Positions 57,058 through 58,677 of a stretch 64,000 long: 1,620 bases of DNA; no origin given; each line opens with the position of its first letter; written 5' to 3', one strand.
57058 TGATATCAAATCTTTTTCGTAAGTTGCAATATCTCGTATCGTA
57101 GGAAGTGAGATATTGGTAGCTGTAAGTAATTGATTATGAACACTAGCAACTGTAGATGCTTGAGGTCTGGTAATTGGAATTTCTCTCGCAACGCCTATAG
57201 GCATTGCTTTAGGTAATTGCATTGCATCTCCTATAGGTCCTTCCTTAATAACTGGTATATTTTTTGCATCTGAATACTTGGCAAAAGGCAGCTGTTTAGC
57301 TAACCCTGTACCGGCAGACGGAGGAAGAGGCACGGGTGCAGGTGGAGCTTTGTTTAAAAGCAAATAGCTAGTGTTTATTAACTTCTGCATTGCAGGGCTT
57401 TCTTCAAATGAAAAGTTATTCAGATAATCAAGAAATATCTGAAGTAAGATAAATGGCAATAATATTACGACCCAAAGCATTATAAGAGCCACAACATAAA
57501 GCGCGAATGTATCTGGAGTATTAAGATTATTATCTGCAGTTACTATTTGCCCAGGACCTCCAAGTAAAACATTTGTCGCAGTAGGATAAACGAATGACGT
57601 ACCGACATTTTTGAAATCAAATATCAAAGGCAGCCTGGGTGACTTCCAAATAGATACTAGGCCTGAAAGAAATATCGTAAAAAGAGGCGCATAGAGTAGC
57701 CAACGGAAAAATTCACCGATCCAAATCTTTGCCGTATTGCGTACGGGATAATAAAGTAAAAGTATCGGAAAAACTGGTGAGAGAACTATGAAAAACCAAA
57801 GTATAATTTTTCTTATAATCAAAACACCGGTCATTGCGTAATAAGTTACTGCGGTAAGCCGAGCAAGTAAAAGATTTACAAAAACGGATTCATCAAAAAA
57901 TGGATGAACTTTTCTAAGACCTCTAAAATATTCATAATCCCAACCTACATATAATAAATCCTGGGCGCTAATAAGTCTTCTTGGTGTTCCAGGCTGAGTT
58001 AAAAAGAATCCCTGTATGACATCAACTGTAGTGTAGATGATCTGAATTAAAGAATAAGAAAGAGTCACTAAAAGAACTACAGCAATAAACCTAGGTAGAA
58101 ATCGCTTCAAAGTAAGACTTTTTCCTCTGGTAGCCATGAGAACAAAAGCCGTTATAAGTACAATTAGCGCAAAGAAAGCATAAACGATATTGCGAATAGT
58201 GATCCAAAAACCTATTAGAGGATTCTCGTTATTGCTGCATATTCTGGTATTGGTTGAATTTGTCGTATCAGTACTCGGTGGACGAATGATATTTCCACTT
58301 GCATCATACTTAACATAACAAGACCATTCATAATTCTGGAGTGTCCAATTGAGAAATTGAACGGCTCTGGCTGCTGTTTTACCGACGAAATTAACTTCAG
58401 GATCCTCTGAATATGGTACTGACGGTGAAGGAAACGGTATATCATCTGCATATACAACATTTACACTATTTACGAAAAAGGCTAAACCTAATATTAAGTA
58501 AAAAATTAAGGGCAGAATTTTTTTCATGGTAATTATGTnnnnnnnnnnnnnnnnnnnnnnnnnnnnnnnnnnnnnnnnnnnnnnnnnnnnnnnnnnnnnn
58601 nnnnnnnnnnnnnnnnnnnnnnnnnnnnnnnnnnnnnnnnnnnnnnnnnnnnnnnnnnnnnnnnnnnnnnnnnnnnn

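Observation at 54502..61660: Four-gene envelope operon: TM-anchored SBP, NTase-fold protein, VirB2-like two-TM secreted protein and a 1341-aa polytopic repeat protein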

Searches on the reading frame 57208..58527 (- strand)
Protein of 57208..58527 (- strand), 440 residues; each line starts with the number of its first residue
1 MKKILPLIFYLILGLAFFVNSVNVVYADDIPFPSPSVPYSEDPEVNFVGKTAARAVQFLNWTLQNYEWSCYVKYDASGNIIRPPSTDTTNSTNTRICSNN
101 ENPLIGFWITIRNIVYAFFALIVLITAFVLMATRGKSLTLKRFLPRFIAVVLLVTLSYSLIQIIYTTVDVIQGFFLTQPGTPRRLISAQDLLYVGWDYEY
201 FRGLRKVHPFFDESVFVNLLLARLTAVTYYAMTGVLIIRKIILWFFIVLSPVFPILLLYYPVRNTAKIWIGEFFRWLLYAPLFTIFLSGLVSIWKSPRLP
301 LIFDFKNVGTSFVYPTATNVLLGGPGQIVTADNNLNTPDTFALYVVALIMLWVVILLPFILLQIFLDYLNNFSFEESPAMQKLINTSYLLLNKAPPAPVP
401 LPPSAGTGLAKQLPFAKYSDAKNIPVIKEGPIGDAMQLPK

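Call 19: find_homologous_proteins(query=window:57208-58527:-, max_evalue=0.001)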
Query window:57208-58527:- (440 aa): 291 proteins with E <= 0.001 among 8000 candidates; the best 120 are listed.
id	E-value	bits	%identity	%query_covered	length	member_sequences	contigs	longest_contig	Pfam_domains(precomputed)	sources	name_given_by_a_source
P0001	8.7e-130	452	55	94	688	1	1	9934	-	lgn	-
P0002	8.6e-127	442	54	80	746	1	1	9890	-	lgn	-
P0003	8.9e-127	442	51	99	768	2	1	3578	PF04610.20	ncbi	-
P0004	3.2e-126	440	51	99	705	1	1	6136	-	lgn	-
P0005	7.2e-126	439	53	90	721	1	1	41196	-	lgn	-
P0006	8.2e-126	439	54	91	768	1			-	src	-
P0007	1.8e-125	438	50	94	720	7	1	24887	-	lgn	-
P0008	1.9e-125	438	54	89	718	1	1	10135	-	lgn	-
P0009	4.4e-125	436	55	91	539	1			-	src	-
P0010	3.5e-124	433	54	88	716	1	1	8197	-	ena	-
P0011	6.1e-124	433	54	91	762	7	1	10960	-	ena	-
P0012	6.4e-124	433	57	79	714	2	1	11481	-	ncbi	-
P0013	2.8e-123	430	56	85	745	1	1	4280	-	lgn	-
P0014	3.1e-123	430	54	95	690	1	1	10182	-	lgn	-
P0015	4.1e-123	430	56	85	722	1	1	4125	-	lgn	-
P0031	6.6e-120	419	53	88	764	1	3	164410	-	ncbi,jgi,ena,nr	ncbi:MAG: hypothetical protein A3B44_00690 [Candidatus Levybacteria bacterium RIFCSPLOWO2_01_FULL_38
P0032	7.5e-120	419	53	85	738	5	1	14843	PF04610.20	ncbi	-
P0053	7.4e-118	413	53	87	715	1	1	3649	PF04610.20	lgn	-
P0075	7.0e-116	406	49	98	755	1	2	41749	PF04610.20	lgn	-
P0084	2.9e-115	404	50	96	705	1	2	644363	-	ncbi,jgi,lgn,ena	-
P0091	1.1e-114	402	47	100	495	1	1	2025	PF04610.20,PF19590.5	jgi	-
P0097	3.0e-114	401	54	83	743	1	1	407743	-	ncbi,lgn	-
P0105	1.7e-113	398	50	90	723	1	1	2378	PF04610.20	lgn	-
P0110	9.6e-113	396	49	94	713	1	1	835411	-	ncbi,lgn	-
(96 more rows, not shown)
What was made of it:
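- The database's precomputed Pfam annotation also lists PF04610 for several hits (call 19).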

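Call 20: find_encoding_contigs(protein=P0110, flank=10000, max_places=1)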
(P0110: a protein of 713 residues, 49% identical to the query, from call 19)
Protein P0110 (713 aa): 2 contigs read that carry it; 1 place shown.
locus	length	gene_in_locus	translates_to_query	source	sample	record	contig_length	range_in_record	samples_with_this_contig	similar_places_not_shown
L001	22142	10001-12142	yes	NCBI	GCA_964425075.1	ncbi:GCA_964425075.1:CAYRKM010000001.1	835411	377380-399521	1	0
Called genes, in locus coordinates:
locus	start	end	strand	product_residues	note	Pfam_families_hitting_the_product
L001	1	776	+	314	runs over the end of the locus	PF01040:UbiA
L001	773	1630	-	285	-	PF08308:PEGA, PF08239:SH3_3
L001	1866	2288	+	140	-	PF00011:HSP20, PF04972:BON (faint)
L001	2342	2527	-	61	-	-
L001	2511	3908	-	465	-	PF03109:ABC1, PF00069:Pkinase (weak)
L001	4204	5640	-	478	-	PF00133:tRNA-synt_1, PF09334:tRNA-synt_1g, PF00133:tRNA-synt_1, PF01406:tRNA-synt_1e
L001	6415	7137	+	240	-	PF01628:HrcA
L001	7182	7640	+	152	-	PF01025:GrpE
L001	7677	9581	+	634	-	PF00012:HSP70, PF06723:MreB_Mbl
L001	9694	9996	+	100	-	PF18895:T4SS_pilin (weak)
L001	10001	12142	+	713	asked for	-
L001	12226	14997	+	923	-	PF02861:Clp_N, PF23569:NBD_SMAX1, PF00004:AAA, PF17871:AAA_lid_9, PF07724:AAA_2, PF00004:AAA, PF07728:AAA_5, PF10431:ClpB_D2-small, +10 more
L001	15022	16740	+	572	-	PF00082:Peptidase_S8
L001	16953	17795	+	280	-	PF00226:DnaJ, PF01556:DnaJ_C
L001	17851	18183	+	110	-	-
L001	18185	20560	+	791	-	PF12775:AAA_7 (faint), PF13191:AAA_16 (weak), PF20720:nSTAND3 (faint), PF00004:AAA (weak), PF17871:AAA_lid_9 (weak), PF07724:AAA_2, PF07728:AAA_5, PF10431:ClpB_D2-small, +1 more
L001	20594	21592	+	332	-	PF00389:2-Hacid_dh, PF02826:2-Hacid_dh_C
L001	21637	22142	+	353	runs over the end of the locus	PF00348:polyprenyl_synt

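Call 21: find_encoding_contigs(protein=P0084, flank=10000, max_places=1)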
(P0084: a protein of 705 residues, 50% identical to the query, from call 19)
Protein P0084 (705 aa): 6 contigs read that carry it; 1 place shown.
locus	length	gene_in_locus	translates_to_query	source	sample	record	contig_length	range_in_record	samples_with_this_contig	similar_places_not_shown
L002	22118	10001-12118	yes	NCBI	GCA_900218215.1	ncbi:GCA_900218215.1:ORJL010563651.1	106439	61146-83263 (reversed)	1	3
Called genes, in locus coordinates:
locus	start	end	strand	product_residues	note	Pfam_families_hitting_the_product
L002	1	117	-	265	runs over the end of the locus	PF01026:TatD_DNase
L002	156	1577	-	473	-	PF00133:tRNA-synt_1, PF09334:tRNA-synt_1g, PF00133:tRNA-synt_1, PF01406:tRNA-synt_1e (weak)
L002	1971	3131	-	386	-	-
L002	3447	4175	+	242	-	PF03444:WHD_HrcA (weak), PF01628:HrcA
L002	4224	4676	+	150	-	PF01025:GrpE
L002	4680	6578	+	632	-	PF00012:HSP70, PF06723:MreB_Mbl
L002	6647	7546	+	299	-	PF00226:DnaJ, PF01556:DnaJ_C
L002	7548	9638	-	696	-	-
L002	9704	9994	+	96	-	PF18895:T4SS_pilin (weak)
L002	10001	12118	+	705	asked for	-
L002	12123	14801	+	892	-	PF02861:Clp_N, PF13191:AAA_16 (weak), PF23569:NBD_SMAX1 (weak), PF00004:AAA, PF17871:AAA_lid_9, PF07724:AAA_2, PF07728:AAA_5, PF10431:ClpB_D2-small, +5 more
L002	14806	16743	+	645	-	-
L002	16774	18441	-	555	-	PF00753:Lactamase_B, PF12706:Lactamase_B_2 (weak), PF22505:RNase_J_b_CASP, PF07521:RMMBL (weak), PF17770:RNase_J_C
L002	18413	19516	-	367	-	PF13401:AAA_22 (faint), PF07728:AAA_5, PF00004:AAA, PF22667:Lon_lid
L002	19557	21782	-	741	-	PF01138:RNase_PH, PF03725:RNase_PH_C (weak), PF01138:RNase_PH, PF00013:KH_1, PF00575:S1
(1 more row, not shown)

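Call 22: find_encoding_contigs(protein=P0031, flank=10000, max_places=1)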
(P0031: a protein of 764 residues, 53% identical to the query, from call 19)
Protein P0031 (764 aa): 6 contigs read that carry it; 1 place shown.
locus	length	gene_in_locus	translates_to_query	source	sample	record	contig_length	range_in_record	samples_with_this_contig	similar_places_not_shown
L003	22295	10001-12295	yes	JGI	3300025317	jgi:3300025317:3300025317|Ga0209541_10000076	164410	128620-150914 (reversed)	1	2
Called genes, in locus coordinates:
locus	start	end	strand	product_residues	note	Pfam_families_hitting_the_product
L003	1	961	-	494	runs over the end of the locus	PF13231:PMT_2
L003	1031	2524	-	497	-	-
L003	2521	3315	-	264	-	PF01026:TatD_DNase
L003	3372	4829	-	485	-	PF00133:tRNA-synt_1, PF01406:tRNA-synt_1e (faint), PF09334:tRNA-synt_1g, PF00133:tRNA-synt_1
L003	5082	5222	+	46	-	-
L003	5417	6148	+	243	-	PF03444:WHD_HrcA (weak), PF01628:HrcA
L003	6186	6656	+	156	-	PF01025:GrpE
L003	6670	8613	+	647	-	PF00012:HSP70, PF06723:MreB_Mbl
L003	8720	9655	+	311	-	PF00226:DnaJ, PF01556:DnaJ_C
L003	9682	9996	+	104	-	-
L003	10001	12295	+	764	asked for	-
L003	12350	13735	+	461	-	-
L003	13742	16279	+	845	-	PF02861:Clp_N, PF23569:NBD_SMAX1, PF00004:AAA, PF17871:AAA_lid_9, PF00004:AAA, PF07724:AAA_2, PF07728:AAA_5, PF10431:ClpB_D2-small, +5 more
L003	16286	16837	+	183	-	PF22148:Fervidolysin_NPro-like (weak)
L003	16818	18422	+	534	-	PF22148:Fervidolysin_NPro-like (faint), PF00082:Peptidase_S8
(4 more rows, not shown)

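Call 25: find_encoding_contigs(protein=P0097, flank=10000, max_places=1)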
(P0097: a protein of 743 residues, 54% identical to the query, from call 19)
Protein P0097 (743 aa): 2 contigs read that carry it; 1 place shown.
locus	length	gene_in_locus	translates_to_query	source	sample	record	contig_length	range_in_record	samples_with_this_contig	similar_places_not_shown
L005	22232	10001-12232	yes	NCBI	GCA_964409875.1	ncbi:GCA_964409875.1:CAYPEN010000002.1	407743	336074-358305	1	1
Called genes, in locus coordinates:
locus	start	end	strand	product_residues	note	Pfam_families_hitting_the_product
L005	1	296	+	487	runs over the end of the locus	PF13231:PMT_2 (weak)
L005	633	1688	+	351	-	PF00953:Glycos_transf_4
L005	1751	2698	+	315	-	PF01040:UbiA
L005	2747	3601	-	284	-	PF08308:PEGA, PF08239:SH3_3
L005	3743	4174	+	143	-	PF00011:HSP20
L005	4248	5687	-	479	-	PF00133:tRNA-synt_1, PF09334:tRNA-synt_1g, PF00133:tRNA-synt_1, PF01406:tRNA-synt_1e (weak)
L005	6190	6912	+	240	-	PF01628:HrcA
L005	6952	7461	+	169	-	PF01025:GrpE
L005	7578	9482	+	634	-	PF00012:HSP70, PF06723:MreB_Mbl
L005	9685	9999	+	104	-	PF18895:T4SS_pilin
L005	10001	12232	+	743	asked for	-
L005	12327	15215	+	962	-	PF02861:Clp_N, PF23569:NBD_SMAX1, PF00004:AAA, PF17871:AAA_lid_9, PF00004:AAA, PF07724:AAA_2, PF07728:AAA_5, PF10431:ClpB_D2-small, +5 more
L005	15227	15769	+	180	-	-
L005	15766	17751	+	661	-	PF07504:FTP (weak), PF01447:Peptidase_M4, PF02868:Peptidase_M4_C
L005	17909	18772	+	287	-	PF00226:DnaJ, PF01556:DnaJ_C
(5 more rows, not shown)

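Call 29: search_protein_families(library=pfam, alignment_id=A1, max_evalue=0.1)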
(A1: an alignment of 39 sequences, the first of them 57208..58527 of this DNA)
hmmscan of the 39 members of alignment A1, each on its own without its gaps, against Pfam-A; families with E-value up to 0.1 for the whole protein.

A. member 1, window:57208-58527:- (440 aa): 0 families

B. families by the number of members that match (of 39 scanned): 8 families
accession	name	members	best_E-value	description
PF04610.19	TrbL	18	1.8e-06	TrbL/VirB6 plasmid conjugal transfer protein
PF12732.12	YtxH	2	0.0074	YtxH-like protein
PF05934.16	MCLC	1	0.015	Mid-1-related chloride channel (MCLC)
PF01307.22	Plant_vir_prot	1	0.028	Plant viral movement protein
PF02669.20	KdpC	1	0.033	K+-transporting ATPase, c chain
PF23833.1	DUF7203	1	0.05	Family of unknown function (DUF7203)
PF12505.14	DUF3712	1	0.072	Protein of unknown function (DUF3712)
PF11821.13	ActD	1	0.091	Alternative complex III, ActD subunit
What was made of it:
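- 57412..58188 (-): Polytopic VirB6/TrbL-like domain (aa 114-372). 18 of 39 relatives hit TrbL (call 29).
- On VirB6/TrbL (Pfam PF04610): At family level, 18 of 39 orthologues hit at E<=0.1, best 1.8e-6 (call 29).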

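Call 30: search_solved_structures(query=A1, max_evalue=10, show_alignments=2)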
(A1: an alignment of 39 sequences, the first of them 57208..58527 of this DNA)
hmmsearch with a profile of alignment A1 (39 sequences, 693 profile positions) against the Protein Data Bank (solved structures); distinct sequences matched with E-value up to 10: 0.

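Call 32: find_related_loci(query=A1, collection=genome_contigs, flank=10000)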
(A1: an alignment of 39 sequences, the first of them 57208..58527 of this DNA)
Query A1 (440 aa) in genome_contigs; peptide patterns used: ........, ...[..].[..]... (x = any residue, [..] = any of these).
176 stretches matched a pattern; 122 encode a relative of the query (tblastn E <= 1e-3); the best 80 are kept; 80 distinct loci.
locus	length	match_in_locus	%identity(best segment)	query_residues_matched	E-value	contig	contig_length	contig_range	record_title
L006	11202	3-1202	96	40-440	0e+0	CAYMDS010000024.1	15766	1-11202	MAG TPA_asm: uncultured Gammaproteobacteria bacterium isolate SRP192515_co2_133 genome assembly, contig: NODE_3104_lengt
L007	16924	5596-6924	78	1-439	0e+0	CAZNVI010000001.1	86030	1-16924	MAG TPA_asm: uncultured Gammaproteobacteria bacterium isolate SRP192515_co1_25 genome assembly, contig: NODE_154_length_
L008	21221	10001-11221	52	2-436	2e-133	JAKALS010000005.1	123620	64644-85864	MAG: bacterium isolate WY5.bin132 NODE_219_length_123620_cov_6.550169, whole genome shotgun sequence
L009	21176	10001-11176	52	2-415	3e-131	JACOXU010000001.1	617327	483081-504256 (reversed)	MAG: Candidatus Levyibacteriota bacterium isolate NC_groundwater_161_Ag_S-0.1um_37_19 S4_GD2017_2_S1_scaffold_10, whole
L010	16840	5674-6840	53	14-428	2e-130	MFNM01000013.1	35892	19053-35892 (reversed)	MAG: Candidatus Levybacteria bacterium RIFCSPHIGHO2_01_FULL_37_33 rifcsphigho2_01_scaffold_2070, whole genome shotgun se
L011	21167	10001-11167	53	21-415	8e-130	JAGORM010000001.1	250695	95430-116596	MAG: Candidatus Levyibacteriota bacterium isolate Gw_Eff_bin_269 Gw_Eff_31_length_250695_cov_12.342542, whole genome sho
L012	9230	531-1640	55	27-417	9e-129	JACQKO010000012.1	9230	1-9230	MAG: Candidatus Levyibacteriota bacterium isolate NC_groundwater_1179_Ag_S-0.1um_40_84 S_p1_S3_coassembly_k141_353883, w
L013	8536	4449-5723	50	1-417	3e-128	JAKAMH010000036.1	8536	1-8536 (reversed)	MAG: bacterium isolate WY5.bin164 NODE_15198_length_8536_cov_1.132477, whole genome shotgun sequence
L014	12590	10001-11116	53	1-387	2e-127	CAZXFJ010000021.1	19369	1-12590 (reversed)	MAG TPA_asm: uncultured Gammaproteobacteria bacterium isolate SRP292972_co1_15 genome assembly, contig: NODE_1287_length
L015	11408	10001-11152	54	28-426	2e-127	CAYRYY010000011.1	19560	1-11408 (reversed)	MAG TPA_asm: uncultured Gammaproteobacteria bacterium isolate SRP286056_co1_491 genome assembly, contig: NODE_3306_lengt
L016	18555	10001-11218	52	1-421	1e-126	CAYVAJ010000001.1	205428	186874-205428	MAG TPA_asm: uncultured Gammaproteobacteria bacterium isolate SRP144015_co1_62 genome assembly, contig: NODE_26_length_2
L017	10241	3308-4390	53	31-415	2e-126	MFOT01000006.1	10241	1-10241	MAG: Candidatus Levybacteria bacterium RIFCSPLOWO2_01_FULL_38_21 rifcsplowo2_01_scaffold_16734, whole genome shotgun seq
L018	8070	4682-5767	53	42-428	1e-126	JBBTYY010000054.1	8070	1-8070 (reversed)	MAG: Patescibacteria group bacterium isolate H52-bin050_1 H52_bin050_1_000000000054, whole genome shotgun sequence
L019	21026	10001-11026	57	41-392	1e-126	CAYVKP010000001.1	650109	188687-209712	MAG TPA_asm: uncultured Gammaproteobacteria bacterium isolate SRP200132_co1_547 genome assembly, contig: NODE_2_length_6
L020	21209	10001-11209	52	33-439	8e-126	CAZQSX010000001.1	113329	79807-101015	MAG TPA_asm: uncultured Gammaproteobacteria bacterium isolate SRP342105_co2_380 genome assembly, contig: NODE_131_length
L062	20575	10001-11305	46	1-440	3e-116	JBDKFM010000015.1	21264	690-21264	MAG: Candidatus Parcubacteria bacterium isolate farmington_2019_sw_WHONDRS-S19S_0053_A_bin.46 scaffold_0000675, whole ge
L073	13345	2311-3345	51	42-417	5e-115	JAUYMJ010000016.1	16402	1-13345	MAG: bacterium isolate C24_metabat.bin.81 C24_k141_870448, whole genome shotgun sequence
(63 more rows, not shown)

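Call 35: predict_structure(alignment_id=A1)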
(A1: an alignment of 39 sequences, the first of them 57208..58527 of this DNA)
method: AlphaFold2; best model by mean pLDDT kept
length: 440 residues; sequences in the alignment: 39
mean_pLDDT: 74.9   pTM: 0.69
mean pLDDT of the five models: 74.9, 74.1, 73.2, 69.4, 69.2
residues with pLDDT >= 90: 69; 70-90: 227; 50-70: 86; < 50: 58
segments of 3 or more residues with pLDDT < 50: 21-32, 86-88, 90-96, 406-440
pLDDT, mean of each block of 10 residues (from residue 1): 89 81 41 61 91 91 77 67 51 49 77 88 86 72 84 89 88 86 84 80 82 84 92 90 87 84 87 89 92 77 59 62 71 60 86 92 88 76 74 60 49 43 40 41
secondary structure, 60 per line:
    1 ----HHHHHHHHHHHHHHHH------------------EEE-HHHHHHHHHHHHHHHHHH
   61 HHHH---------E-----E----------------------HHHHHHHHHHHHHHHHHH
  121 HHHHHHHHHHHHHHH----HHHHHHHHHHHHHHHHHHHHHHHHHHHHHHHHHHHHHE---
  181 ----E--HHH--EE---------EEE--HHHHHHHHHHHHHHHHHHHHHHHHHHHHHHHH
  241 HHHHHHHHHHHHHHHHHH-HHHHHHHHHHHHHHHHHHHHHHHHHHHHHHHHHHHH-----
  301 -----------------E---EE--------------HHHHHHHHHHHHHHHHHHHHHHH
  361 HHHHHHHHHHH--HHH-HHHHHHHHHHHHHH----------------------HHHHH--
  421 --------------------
elements in order: H5-20 E39-41 H43-64 H103-135 H140-176 E204-206 H209-258 H260-295 H338-371 H378-391 H414-418
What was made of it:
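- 58189..58527 (-): Signal peptide (aa 1-27) and N-terminal ectodomain (aa 28-113) of the VirB6-like protein. AF2 helix 43-64 (call 35).
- On VirB6/TrbL: The query was an AF2 model of moderate confidence (pLDDT 74.9, call 35).
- AF2 model of aa 1-440 has pLDDT 74.9 (call 35).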

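Call 41: fold_search(model_id=the predicted structure, library=pdb)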
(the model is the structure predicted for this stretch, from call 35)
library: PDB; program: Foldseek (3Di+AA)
matches with E <= 10: 40; with E <= 0.001: 0
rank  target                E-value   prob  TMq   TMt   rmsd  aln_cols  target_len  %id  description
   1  8rt9_F                6.5e-02  0.99  0.32  0.46   7.5       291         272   16  Stalk complex full-length structure (TrwJ/VirB5-TrwI/VirB6) from the fully-assembled R388 type IV secretion system det (released 2024-06-19)
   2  7o3v_F                6.9e-02  0.98  0.28  0.42   8.5       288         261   15  Stalk complex structure (TrwJ/VirB5-TrwI/VirB6) from the fully-assembled R388 type IV secretion system determined by c (released 2022-06-22)
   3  8rtd_L                1.5e-01  0.97  0.31  0.45   7.0       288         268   14  Stalk-Arches-IMC structure from the fully-assembled R388 type IV secretion system determined by cryo-EM. (released 2024-06-19)
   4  8rtd_I                2.2e-01  0.94  0.27  0.49  11.8       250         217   17  Stalk-Arches-IMC structure from the fully-assembled R388 type IV secretion system determined by cryo-EM. (released 2024-06-19)
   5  8rtd_H                2.4e-01  0.85  0.25  0.42  13.7       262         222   15  Stalk-Arches-IMC structure from the fully-assembled R388 type IV secretion system determined by cryo-EM. (released 2024-06-19)
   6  7o3v_J                3.1e-01  0.94  0.32  0.50   7.7       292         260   16  Stalk complex structure (TrwJ/VirB5-TrwI/VirB6) from the fully-assembled R388 type IV secretion system determined by c (released 2022-06-22)
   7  7o3v_G                3.4e-01  0.93  0.32  0.48   8.1       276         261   16  Stalk complex structure (TrwJ/VirB5-TrwI/VirB6) from the fully-assembled R388 type IV secretion system determined by c (released 2022-06-22)
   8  8qzc_A                5.6e-01  0.09  0.15  0.11  29.8       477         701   11  Structure of calcium-bound mTMEM16A(ac)-L647V/I733V chloride channel at 3.29 A resolution (released 2023-12-06)
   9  7o3v_H                1.2e+00  0.35  0.20  0.41  13.0       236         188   16  Stalk complex structure (TrwJ/VirB5-TrwI/VirB6) from the fully-assembled R388 type IV secretion system determined by c (released 2022-06-22)
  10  9rnh_H                1.9e+00  0.09  0.14  0.27  12.4       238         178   11  GluA4 in complex with TARP-2, Resting II state, structure of TMD domain (released 2025-09-24)
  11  7rz8_A                1.9e+00  0.08  0.15  0.12  19.4       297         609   12  Structure of the complex of LBD-TMD part of AMPA receptor GluA2 with auxiliary subunit TARP gamma-5 bound to agonist q (released 2021-10-27)
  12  8c1r_F                3.9e+00  0.06  0.14  0.25  13.2       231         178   10  Resting state homomeric GluA2 F231A mutant AMPA receptor in complex with TARP gamma-2 (released 2023-08-30)
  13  7rz5_A                4.6e+00  0.04  0.14  0.11  17.8       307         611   11  Structure of the complex of LBD-TMD part of AMPA receptor GluA2 with auxiliary subunit TARP gamma-5 bound to competiti (released 2021-10-27)
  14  5c5b_A                5.3e+00  0.02  0.10  0.12  35.5       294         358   10  Crystal Structure of Human APPL BAR-PH Heterodimer (released 2016-06-22)
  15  4fa7_A                5.6e+00  0.03  0.11  0.09  19.3       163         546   12  Structure of Recombinant Cytochrome ba3 Oxidase mutant A204F from Thermus thermophilus (released 2012-05-30)
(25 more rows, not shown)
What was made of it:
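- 57412..58188 (-): Foldseek top 7 hits are all TrwI/VirB6 (call 41).
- On VirB6/TrbL: The Foldseek top 7 hits are all TrwI (call 41).
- The Foldseek top 7 hits are all TrwI/VirB6, probability 0.93-0.99 (call 41).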

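Call 48: search_protein_families(library=pfam, proteins=[L062:9995-16129:+, L073:2071-8466:+], max_evalue=1)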
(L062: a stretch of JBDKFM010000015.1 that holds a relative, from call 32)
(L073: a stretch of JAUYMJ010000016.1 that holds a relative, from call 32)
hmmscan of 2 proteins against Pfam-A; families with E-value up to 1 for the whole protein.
L062:9995-16129:+ (2044 aa): 2 families
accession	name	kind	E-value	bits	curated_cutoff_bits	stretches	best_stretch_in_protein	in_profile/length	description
PF04610.19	TrbL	-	0.00021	21.5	25.9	1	128-297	3-178/215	TrbL/VirB6 plasmid conjugal transfer protein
PF24225.1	DUF7441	-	0.037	14.5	27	0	849-874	30-56/68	Domain of unknown function (DUF7441)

L073:2071-8466:+ (2131 aa): 2 families
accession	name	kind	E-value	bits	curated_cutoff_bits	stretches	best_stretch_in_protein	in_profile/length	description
PF24225.1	DUF7441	-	0.055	14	27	0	947-966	30-49/68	Domain of unknown function (DUF7441)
PF21052.3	EFR3_ARM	-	0.36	11.7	27.6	0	667-715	25-73/97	EFR3, armadillo repeat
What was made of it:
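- TrbL PF04610 is hit in 18 of 39 family members, best 1.8e-6 (call 29), and at 2.1e-4 in L062 (call 48).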
